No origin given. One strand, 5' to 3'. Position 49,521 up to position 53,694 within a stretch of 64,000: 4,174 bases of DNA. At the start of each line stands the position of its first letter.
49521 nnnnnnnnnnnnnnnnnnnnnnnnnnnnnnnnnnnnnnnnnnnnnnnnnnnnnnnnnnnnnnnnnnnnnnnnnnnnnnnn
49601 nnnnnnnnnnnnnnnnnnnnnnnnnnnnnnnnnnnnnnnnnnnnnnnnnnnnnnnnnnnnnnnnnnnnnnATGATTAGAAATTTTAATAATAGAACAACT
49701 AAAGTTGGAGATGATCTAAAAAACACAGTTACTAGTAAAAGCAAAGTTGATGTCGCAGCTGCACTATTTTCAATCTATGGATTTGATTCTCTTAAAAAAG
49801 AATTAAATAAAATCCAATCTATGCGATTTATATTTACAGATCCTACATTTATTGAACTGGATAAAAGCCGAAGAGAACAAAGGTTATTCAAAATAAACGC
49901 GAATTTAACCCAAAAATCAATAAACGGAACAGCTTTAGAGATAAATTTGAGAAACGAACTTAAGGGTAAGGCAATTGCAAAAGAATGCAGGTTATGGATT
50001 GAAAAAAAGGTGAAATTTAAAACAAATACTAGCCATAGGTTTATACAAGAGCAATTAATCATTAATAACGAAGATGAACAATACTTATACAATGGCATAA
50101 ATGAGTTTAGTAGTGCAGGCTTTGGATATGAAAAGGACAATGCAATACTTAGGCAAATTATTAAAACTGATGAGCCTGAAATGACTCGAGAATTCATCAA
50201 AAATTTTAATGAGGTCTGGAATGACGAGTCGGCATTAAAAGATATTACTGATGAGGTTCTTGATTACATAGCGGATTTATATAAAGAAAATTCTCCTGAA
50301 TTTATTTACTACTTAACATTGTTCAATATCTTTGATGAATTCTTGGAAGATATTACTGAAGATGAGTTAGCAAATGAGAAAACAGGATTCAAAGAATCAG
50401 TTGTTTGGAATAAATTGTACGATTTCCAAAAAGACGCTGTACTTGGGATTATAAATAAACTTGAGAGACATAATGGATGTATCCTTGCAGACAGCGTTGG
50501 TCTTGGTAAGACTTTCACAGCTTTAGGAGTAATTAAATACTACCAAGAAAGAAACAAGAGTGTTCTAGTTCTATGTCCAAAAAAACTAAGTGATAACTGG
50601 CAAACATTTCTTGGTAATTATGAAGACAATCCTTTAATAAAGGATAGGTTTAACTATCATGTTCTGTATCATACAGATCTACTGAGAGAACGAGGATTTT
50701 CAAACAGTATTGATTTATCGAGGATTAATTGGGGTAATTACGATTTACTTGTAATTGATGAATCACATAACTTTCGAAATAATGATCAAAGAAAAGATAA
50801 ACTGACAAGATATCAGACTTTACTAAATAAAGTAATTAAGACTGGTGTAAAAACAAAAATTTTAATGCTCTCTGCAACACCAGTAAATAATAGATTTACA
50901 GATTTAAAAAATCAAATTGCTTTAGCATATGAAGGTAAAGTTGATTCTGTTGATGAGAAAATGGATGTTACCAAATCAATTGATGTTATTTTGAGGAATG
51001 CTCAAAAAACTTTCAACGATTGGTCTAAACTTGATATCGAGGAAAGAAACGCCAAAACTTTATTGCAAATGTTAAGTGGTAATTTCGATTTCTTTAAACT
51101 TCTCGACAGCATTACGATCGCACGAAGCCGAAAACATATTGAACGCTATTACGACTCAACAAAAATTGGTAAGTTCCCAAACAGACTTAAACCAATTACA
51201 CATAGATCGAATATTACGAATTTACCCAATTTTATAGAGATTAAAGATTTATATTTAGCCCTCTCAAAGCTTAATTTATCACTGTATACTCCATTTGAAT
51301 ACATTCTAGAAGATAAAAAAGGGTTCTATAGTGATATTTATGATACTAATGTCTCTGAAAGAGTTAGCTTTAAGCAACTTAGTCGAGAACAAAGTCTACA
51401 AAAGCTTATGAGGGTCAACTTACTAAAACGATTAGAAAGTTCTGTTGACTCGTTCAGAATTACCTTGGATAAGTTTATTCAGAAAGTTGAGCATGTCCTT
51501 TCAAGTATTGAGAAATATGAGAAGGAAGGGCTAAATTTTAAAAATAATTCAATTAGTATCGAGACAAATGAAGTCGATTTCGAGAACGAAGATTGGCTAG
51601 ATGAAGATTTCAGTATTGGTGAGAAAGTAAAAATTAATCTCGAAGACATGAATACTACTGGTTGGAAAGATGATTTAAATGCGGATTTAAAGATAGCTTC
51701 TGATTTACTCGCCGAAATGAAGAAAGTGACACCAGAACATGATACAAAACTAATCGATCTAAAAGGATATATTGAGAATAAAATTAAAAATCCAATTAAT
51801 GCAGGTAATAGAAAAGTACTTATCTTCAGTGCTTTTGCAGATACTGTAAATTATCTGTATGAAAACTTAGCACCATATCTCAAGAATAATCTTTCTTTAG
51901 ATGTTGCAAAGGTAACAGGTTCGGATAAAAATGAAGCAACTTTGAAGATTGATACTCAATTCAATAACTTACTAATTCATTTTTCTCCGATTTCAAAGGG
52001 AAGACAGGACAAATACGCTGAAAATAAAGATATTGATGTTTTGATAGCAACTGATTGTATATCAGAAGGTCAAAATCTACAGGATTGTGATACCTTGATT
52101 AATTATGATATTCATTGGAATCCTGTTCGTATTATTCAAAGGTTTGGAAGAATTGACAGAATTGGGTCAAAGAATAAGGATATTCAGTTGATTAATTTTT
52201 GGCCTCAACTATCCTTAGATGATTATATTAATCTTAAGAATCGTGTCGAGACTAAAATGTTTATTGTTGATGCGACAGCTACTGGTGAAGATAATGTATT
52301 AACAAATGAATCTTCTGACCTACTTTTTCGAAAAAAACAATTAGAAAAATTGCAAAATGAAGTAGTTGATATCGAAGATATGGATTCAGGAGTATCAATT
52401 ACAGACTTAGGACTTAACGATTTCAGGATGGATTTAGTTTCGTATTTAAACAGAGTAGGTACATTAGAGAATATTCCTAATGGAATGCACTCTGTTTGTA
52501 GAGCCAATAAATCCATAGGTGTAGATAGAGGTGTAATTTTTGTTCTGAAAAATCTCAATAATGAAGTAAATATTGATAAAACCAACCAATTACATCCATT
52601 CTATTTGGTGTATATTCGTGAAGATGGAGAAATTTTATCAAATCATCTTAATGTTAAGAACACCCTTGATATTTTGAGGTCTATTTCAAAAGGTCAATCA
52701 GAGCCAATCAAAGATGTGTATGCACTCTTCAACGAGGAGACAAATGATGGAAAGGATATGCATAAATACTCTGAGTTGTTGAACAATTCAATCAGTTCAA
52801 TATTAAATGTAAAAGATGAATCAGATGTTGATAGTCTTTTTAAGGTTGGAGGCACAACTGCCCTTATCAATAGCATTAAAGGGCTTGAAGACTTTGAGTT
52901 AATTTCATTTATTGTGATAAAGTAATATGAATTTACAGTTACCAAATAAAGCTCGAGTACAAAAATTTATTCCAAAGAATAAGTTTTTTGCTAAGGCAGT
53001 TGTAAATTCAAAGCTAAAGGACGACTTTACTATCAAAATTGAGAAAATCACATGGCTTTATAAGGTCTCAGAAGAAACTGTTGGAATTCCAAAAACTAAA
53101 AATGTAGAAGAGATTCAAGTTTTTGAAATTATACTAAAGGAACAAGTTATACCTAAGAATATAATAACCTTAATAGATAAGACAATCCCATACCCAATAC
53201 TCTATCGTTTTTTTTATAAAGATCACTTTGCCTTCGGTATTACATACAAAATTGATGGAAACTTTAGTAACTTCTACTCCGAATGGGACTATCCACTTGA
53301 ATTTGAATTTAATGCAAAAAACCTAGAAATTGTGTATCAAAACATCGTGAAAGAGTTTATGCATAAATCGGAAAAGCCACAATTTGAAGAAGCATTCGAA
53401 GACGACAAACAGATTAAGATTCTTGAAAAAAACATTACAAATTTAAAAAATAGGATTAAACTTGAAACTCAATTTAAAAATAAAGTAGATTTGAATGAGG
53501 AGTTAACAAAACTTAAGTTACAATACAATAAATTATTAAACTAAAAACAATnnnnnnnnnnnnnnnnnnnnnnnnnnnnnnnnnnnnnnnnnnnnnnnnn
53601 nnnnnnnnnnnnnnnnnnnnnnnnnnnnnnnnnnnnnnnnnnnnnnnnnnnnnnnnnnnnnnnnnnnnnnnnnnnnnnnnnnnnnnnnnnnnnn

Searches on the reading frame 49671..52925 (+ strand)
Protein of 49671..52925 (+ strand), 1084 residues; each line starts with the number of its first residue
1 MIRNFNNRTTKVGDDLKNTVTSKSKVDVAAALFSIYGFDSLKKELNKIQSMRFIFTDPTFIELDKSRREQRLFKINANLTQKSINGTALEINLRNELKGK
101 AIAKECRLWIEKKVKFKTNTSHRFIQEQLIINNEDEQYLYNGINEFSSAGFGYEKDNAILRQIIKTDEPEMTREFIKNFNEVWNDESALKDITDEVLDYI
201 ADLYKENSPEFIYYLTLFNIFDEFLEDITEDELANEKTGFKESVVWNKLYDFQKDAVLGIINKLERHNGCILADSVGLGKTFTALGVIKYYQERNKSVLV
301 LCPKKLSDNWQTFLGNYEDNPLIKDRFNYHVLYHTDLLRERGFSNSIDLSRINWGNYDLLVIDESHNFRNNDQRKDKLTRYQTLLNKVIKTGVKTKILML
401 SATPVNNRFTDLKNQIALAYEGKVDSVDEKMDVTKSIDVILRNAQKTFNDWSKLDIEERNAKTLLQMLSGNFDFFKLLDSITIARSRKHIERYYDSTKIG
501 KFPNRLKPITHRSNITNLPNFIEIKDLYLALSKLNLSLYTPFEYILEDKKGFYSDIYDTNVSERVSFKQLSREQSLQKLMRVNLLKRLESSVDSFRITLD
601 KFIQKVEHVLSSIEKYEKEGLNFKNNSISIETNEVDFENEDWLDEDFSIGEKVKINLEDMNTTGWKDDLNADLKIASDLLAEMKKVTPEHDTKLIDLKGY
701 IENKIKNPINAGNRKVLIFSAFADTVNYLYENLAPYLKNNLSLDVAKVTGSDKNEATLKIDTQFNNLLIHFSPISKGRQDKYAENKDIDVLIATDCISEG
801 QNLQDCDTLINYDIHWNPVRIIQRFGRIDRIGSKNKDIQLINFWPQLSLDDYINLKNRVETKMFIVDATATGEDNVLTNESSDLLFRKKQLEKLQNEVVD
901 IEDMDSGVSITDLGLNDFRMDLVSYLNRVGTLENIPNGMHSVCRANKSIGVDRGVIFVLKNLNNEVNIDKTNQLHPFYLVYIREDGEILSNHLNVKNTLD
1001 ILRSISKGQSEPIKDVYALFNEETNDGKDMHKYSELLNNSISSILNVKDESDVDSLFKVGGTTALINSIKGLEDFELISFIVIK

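Call 58: search_protein_families(library=pfam, proteins=[window:49671-52925:+], max_evalue=0.0001)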
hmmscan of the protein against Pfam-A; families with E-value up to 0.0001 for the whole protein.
window:49671-52925:+ (1084 aa): 4 families
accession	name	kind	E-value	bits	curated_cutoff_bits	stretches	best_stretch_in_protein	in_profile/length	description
PF00271.37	Helicase_C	-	1.7e-15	57.6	23.5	1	710-832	12-110/110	Helicase conserved C-terminal domain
PF00176.29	SNF2-rel_dom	-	2.7e-12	46.8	24.9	1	253-423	2-182/290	SNF2-related domain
PF04851.21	ResIII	-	3.5e-11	43.7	22.5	1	248-405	3-163/164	Type III restriction enzyme, res subunit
PF00270.35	DEAD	-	1.8e-07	31.5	26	1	262-405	9-161/167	DEAD/DEAH box helicase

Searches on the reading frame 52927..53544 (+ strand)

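Call 58: search_protein_families(library=pfam, proteins=[window:52927-53544:+], max_evalue=0.0001)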
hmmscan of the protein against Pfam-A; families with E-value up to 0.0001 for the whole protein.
window:52927-53544:+ (205 aa): 1 family
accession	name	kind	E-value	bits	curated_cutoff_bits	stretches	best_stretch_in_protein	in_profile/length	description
PF14335.11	DUF4391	-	3.6e-36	125.7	29.9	1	3-197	1-229/232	Domain of unknown function (DUF4391)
